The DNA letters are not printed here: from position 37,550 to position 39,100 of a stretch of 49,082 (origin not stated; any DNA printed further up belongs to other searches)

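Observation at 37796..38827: C-family (DnaE-like) DNA polymerase palm/fingers core embedded in-frame in a conjugative relaxase-helicase-primase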

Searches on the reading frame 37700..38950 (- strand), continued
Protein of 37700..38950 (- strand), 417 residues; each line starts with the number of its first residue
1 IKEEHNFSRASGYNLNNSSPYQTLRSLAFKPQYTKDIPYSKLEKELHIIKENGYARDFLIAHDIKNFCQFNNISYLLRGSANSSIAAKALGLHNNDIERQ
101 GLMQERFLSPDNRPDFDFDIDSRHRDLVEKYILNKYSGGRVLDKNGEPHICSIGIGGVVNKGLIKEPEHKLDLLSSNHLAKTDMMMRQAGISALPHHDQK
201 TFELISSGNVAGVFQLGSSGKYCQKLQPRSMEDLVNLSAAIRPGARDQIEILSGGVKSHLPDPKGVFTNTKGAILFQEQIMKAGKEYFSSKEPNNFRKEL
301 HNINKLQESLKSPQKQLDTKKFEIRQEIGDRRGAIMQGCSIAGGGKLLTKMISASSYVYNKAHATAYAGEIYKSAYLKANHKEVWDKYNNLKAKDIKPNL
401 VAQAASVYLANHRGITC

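Call 31: predict_structure(alignment_id=A3)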
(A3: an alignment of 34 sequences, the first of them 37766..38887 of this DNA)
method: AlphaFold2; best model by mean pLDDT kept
length: 374 residues; sequences in the alignment: 34
mean_pLDDT: 93.4   pTM: 0.90
mean pLDDT of the five models: 93.4, 92.2, 92.0, 92.0, 91.4
residues with pLDDT >= 90: 333; 70-90: 34; 50-70: 5; < 50: 2
segments of 3 or more residues with pLDDT < 50: none
pLDDT, mean of each block of 10 residues (from residue 1): 94 86 93 95 98 94 94 91 75 92 96 95 93 94 94 93 95 94 98 95 97 97 93 95 95 96 95 93 96 86 98 98 97 94 96 98 90 47
secondary structure, 60 per line:
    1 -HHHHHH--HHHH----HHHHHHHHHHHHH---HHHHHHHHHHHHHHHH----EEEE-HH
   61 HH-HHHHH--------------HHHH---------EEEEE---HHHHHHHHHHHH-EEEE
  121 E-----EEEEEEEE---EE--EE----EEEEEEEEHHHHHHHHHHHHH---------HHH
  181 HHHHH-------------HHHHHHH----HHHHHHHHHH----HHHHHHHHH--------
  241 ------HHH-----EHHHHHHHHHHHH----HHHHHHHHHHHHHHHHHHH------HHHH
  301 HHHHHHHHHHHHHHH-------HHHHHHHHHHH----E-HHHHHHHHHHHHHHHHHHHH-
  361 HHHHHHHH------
elements in order: H2-7 H10-13 H18-30 H34-49 E54-57 H59-62 H64-68 H83-86 E96-100 H104-115 E117-121 E127-134 E148-155 H156-168 H178-185 H199-205 H210-219 H224-232 H256-267 H272-290 H297-315 H323-333 H340-359 H361-368
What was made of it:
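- The fold prediction is high-confidence (call 31).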

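Call 34: fold_search(model_id=the predicted structure, library=pdb)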
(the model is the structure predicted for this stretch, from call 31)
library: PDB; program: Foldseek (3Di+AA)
matches with E <= 10: 174; with E <= 0.001: 19
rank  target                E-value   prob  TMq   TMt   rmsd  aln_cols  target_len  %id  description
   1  2hpi                  1.7e-16  1.00  0.72  0.26   5.5       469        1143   23  Eubacterial and Eukaryotic Replicative DNA Polymerases are not Homologous: X-ray Structure of DNA Polymerase III (released 2006-09-19)
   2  4iqj_A                4.5e-16  1.00  0.72  0.25   6.2       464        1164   23  Structure of PolIIIalpha-Tauc-DNA complex suggests an atomic model of the replisome (released 2013-03-13)
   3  4iqj_D                1.1e-15  1.00  0.70  0.25   7.1       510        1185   22  Structure of PolIIIalpha-Tauc-DNA complex suggests an atomic model of the replisome (released 2013-03-13)
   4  4iqj_C                1.5e-15  1.00  0.70  0.25   7.1       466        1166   22  Structure of PolIIIalpha-Tauc-DNA complex suggests an atomic model of the replisome (released 2013-03-13)
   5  7pu7_A                2.8e-15  1.00  0.73  0.28   7.4       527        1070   20  DNA polymerase from M. tuberculosis (released 2022-02-23)
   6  4iqj_B                5.7e-15  1.00  0.73  0.26   5.3       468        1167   22  Structure of PolIIIalpha-Tauc-DNA complex suggests an atomic model of the replisome (released 2013-03-13)
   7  3e0d_A                2.1e-14  1.00  0.74  0.26   5.8       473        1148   23  Insights into the Replisome from the Crystral Structure of the Ternary Complex of the Eubacterial DNA Polymerase III a (released 2008-09-23)
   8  5lew                  2.9e-14  1.00  0.75  0.33   6.4       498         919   21  DNA polymerase (released 2017-10-25)
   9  4jom                  5.1e-13  1.00  0.69  0.31   6.4       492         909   20  Structure of E. coli Pol III 3mPHP mutant (released 2013-05-29)
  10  5fkw_A                3.5e-12  1.00  0.69  0.31   7.0       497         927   20  cryo-EM structure of the E. coli replicative DNA polymerase complex bound to DNA (DNA polymerase III alpha, beta, epsi (released 2015-11-25)
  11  2hnh                  4.5e-12  1.00  0.67  0.31   7.6       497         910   20  Crystal structure of the catalytic alpha subunit of E. coli replicative DNA polymerase III (released 2006-09-19)
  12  2hqa                  5.7e-12  1.00  0.66  0.30   7.9       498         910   20  Crystal structure of the catalytic alpha subunit of E. Coli replicative DNA polymerase III (released 2006-09-19)
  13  5fku_A                2.4e-11  1.00  0.67  0.25   7.1       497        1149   20  cryo-EM structure of the E. coli replicative DNA polymerase complex in DNA free state (DNA polymerase III alpha, beta, (released 2015-11-25)
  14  5fkv_A                4.1e-11  1.00  0.67  0.25   7.8       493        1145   20  cryo-EM structure of the E. coli replicative DNA polymerase complex bound to DNA (DNA polymerase III alpha, beta, epsi (released 2015-11-25)
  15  9qpc_A                9.0e-09  1.00  0.65  0.22   7.3       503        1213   15  DNA polymerase with inhibitor (released 2025-09-24)
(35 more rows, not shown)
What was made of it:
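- On C-family DNA polymerase catalytic core (Pol III alpha): Foldseek E 1.7e-16 to 2.4e-7, query-normalised TM 0.63-0.75 (call 34)
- Checked: The AF2 model (pLDDT 93.4, pTM 0.90, call 31) matches Pol III alpha and PolC structures with Foldseek E 1e-16 to 1e-7 and query-normalised TM 0.63-0.75 (call 34).
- The AF2 model has pLDDT 93.4 and TM 0.63-0.75 to Taq, Mtb and E. coli Pol III alpha and to PolC (calls 31, 34). Weak Foldseek matches to CCA-adding enzymes and TUTases appear after the polymerases (call 34, E above 0.3).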

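Call 46: find_related_loci(query=A2, collection=genome_contigs, flank=10000)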
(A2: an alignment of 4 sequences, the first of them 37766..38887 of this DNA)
Query A2 (374 aa) in genome_contigs; peptide patterns used: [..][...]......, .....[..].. (x = any residue, [..] = any of these).
320 stretches matched a pattern, but none encodes a relative of the query by tblastn (E <= 1e-3).
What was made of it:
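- Tried and rejected: The genome_contigs pattern scan found no relative in 185,579 species representatives (call 46).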

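Call 49: find_encoding_contigs(protein=P0171, flank=10000, max_places=2)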
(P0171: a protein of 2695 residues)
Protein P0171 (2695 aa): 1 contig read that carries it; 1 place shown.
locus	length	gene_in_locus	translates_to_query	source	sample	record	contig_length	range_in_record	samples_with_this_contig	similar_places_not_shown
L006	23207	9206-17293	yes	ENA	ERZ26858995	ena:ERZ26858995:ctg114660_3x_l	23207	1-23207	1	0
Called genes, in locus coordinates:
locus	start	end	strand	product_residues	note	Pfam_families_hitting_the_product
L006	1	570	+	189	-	?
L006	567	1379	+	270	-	PF02195:ParB_N, PF17762:HTH_ParB (weak)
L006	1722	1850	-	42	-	-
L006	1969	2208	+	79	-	-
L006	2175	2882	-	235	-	PF03050:DDE_Tnp_IS66 (weak), PF00665:rve, PF13610:DDE_Tnp_IS240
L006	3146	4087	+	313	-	PF27087:LRR_TMOD-LMOD (faint), PF00560:LRR_1 (faint), PF12799:LRR_4 (faint), PF13516:LRR_6 (faint)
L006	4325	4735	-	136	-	PF07929:PRiA4_ORF3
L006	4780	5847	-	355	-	PF04754:Transposase_31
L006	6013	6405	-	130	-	-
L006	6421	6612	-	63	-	PF06412:TraD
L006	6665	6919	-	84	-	-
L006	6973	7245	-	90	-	PF00216:Bac_DNA_binding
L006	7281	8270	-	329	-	PF13310:Virulence_RhuM, PF02661:Fic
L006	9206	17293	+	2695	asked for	PF03389:MobA_MobL, PF13245:AAA_19, PF13604:AAA_30, PF13538:UvrD_C_2 (faint), PF01751:Toprim (weak), PF07733:DNA_pol3_alpha, PF17657:DNA_pol3_finger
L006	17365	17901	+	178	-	-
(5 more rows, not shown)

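Call 50: find_encoding_contigs(protein=P0167, flank=10000, max_places=2)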
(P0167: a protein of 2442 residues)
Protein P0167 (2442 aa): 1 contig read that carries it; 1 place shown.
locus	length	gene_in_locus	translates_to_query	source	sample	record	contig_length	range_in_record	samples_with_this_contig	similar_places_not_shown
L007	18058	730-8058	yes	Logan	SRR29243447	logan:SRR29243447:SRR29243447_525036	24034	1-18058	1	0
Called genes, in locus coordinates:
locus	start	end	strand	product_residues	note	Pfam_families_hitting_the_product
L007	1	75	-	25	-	?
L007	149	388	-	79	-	-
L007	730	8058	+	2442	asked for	PF03389:MobA_MobL, PF13245:AAA_19, PF13604:AAA_30, PF07733:DNA_pol3_alpha, PF17657:DNA_pol3_finger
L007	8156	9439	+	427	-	PF00023:Ank (faint), PF12796:Ank_2 (faint)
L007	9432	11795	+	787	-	-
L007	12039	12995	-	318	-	PF27089:PRAME_C (faint), PF27087:LRR_TMOD-LMOD (weak), PF13516:LRR_6 (weak), PF27087:LRR_TMOD-LMOD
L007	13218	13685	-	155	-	-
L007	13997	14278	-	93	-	-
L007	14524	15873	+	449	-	-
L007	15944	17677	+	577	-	-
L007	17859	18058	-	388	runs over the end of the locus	PF13784:Fic_N, PF02661:Fic, PF12802:MarR_2 (faint)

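Call 59: find_related_loci(query=A2, collection=metagenome_contigs, flank=6000)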
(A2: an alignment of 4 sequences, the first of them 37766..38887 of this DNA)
Query A2 (374 aa) in metagenome_contigs; peptide patterns used: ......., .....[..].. (x = any residue, [..] = any of these).
600 stretches matched a pattern (row limit reached: there are more); 4 encode a relative of the query (tblastn E <= 1e-3); 4 distinct loci.
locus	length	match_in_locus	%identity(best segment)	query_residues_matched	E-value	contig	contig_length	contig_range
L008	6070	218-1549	26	20-359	8e-13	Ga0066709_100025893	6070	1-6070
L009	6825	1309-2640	27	20-359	9e-13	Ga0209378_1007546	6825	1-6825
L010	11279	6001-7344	26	20-359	7e-12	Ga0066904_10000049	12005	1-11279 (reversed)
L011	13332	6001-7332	25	20-359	1e-11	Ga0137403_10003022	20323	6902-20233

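Call 62: find_homologous_proteins(query=A4, max_evalue=1e-20)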
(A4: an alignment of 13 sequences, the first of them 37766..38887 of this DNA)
Query A4 (13 sequences) (374 aa, profile of the alignment): 757 proteins with E <= 1e-20 among 8000 candidates; the best 120 are listed.
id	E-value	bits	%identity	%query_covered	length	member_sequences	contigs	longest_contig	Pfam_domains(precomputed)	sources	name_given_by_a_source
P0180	9.5e-122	425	32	97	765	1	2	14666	PF17657.7,PF07733.19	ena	-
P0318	1.3e-86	309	37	50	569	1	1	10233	PF17657.7,PF07733.19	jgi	-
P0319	7.0e-86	307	33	52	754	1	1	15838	PF14579.13,PF01336.32,PF17657.7,PF07733.19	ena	-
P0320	6.5e-84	300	28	56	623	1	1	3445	PF14579.13,PF17657.7,PF07733.19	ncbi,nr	ncbi:MAG TPA: DNA polymerase III subunit alpha, partial [Thermodesulfobacteriota bacterium]|nr:DNA p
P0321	4.7e-83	298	31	50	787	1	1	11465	PF02811.27,PF17657.7,PF07733.19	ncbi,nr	ncbi:MAG: DNA polymerase III subunit alpha, partial [Deltaproteobacteria bacterium]|nr:DNA polymeras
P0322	1.7e-82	296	26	64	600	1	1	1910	PF14579.13,PF17657.7,PF07733.19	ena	-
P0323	6.7e-82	294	26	64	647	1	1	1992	PF14579.13,PF17657.7,PF07733.19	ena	-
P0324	1.0e-81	293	38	27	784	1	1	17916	PF02811.27,PF14579.13,PF17657.7,PF07733.19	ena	-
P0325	1.1e-81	293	28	50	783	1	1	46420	PF02811.27,PF17657.7,PF07733.19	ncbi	-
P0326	3.5e-81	291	28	57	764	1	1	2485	PF02811.27,PF17657.7,PF07733.19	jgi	jgi:DNA polymerase-3 subunit alpha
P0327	4.4e-81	291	29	57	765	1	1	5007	PF14579.13,PF01336.32,PF17657.7,PF07733.19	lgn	-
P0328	4.8e-81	291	30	57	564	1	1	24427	PF14579.13,PF17657.7,PF07733.19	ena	-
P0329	7.8e-81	290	30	57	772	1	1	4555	PF02811.27,PF17657.7,PF07733.19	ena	-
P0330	1.1e-80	290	27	57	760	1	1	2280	PF02811.27,PF17657.7,PF07733.19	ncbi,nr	ncbi:MAG: DNA polymerase III subunit alpha, partial [Sulfurihydrogenibium sp.]|nr:DNA polymerase III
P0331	1.3e-80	289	26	56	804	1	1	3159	PF14579.13,PF01336.32,PF17657.7,PF07733.19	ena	-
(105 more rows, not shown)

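Call 71: fold_search(model_id=the predicted structure, library=viral)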
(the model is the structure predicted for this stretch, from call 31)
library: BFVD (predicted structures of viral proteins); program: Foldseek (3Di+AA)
matches with E <= 10: 127; with E <= 0.001: 23
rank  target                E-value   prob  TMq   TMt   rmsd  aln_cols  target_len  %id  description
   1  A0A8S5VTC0            2.7e-16  1.00  0.77  0.27   5.3       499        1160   20  (no name in the UniProt tables at hand)
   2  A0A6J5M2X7            1.9e-15  1.00  0.79  0.28   5.1       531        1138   18  DnaE DNA polymerase III, alpha subunit [uncultured Caudovirales phage]
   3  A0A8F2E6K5            4.1e-15  1.00  0.73  0.27   6.4       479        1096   19  DNA-directed DNA polymerase [Streptomyces phage TunaTartare]
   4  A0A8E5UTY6            1.5e-14  1.00  0.78  0.34   4.8       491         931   20  (no name in the UniProt tables at hand)
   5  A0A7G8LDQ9            9.1e-14  1.00  0.74  0.37   5.2       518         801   16  (no name in the UniProt tables at hand)
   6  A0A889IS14            5.5e-13  1.00  0.75  0.27   6.2       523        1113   16  (no name in the UniProt tables at hand)
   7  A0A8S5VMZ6            8.7e-13  1.00  0.65  0.35   5.4       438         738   18  (no name in the UniProt tables at hand)
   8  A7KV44                1.2e-12  1.00  0.73  0.22   9.2       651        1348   15  (no name in the UniProt tables at hand)
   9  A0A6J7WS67            3.1e-12  1.00  0.74  0.31   6.2       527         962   18  DnaE DNA polymerase III, alpha subunit [uncultured Caudovirales phage]
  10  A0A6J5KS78            5.2e-12  1.00  0.76  0.23   5.7       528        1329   17  DNA-directed DNA polymerase [uncultured Caudovirales phage]
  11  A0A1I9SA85            5.2e-12  1.00  0.70  0.29   5.1       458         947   20  DNA-directed DNA polymerase [Rhodococcus phage Weasels2]
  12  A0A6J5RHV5            2.7e-11  1.00  0.70  0.32   5.8       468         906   20  DnaE DNA polymerase III, alpha subunit [uncultured Caudovirales phage]
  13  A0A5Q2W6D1            4.1e-11  1.00  0.61  0.21   6.4       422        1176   18  (no name in the UniProt tables at hand)
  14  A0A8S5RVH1            1.0e-09  1.00  0.50  0.25  17.3       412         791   16  DNA-directed DNA polymerase [Siphoviridae sp. ctHip2]
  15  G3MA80                3.0e-08  1.00  0.49  0.31   3.5       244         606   24  Gp339 [Bacillus phage G]
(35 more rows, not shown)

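Call 82: find_encoding_contigs(protein=P0165, flank=10000, max_places=2)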
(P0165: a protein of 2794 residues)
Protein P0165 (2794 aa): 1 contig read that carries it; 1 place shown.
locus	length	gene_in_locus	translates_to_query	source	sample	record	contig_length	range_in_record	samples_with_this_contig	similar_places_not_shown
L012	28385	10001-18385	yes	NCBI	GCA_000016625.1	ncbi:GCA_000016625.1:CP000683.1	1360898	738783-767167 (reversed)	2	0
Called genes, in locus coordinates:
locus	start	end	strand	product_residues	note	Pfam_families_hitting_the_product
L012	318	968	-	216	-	PF00574:CLP_protease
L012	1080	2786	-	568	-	PF23459:S1_RRP5 (faint), PF13509:S1_2 (faint), PF00575:S1, PF21710:Spt6_S1 (weak)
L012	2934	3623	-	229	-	PF02224:Cytidylate_kin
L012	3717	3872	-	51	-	PF01381:HTH_3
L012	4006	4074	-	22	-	-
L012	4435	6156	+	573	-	-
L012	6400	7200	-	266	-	PF02086:MethyltransfD12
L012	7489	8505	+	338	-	PF02518:HATPase_c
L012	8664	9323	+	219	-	PF13328:HD_4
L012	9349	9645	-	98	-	PF06412:TraD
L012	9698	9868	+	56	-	-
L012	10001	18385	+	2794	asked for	PF02338:OTU (faint), PF06810:Phage_scaffold (faint), PF07733:DNA_pol3_alpha, PF23796:DUF7174 (faint), PF17657:DNA_pol3_finger, PF03524:CagX (faint), PF06557:DUF1122 (faint), PF23781:Phage_TAC_16 (faint)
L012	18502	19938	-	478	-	PF14706:Tnp_DNA_bind, PF01609:DDE_Tnp_1, PF02281:Dimer_Tnp_Tn5 (weak)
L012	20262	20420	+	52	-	-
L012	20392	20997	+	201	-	PF01695:IstB_IS21, PF00308:Bac_DnaA (weak), PF20720:nSTAND3 (weak)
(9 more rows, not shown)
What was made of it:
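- Closest known: Rickettsia massiliae WP_012152867. Same: The R. massiliae gene sits next to a divergent TraD_Ti, i.e. in the traA position (call 82).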
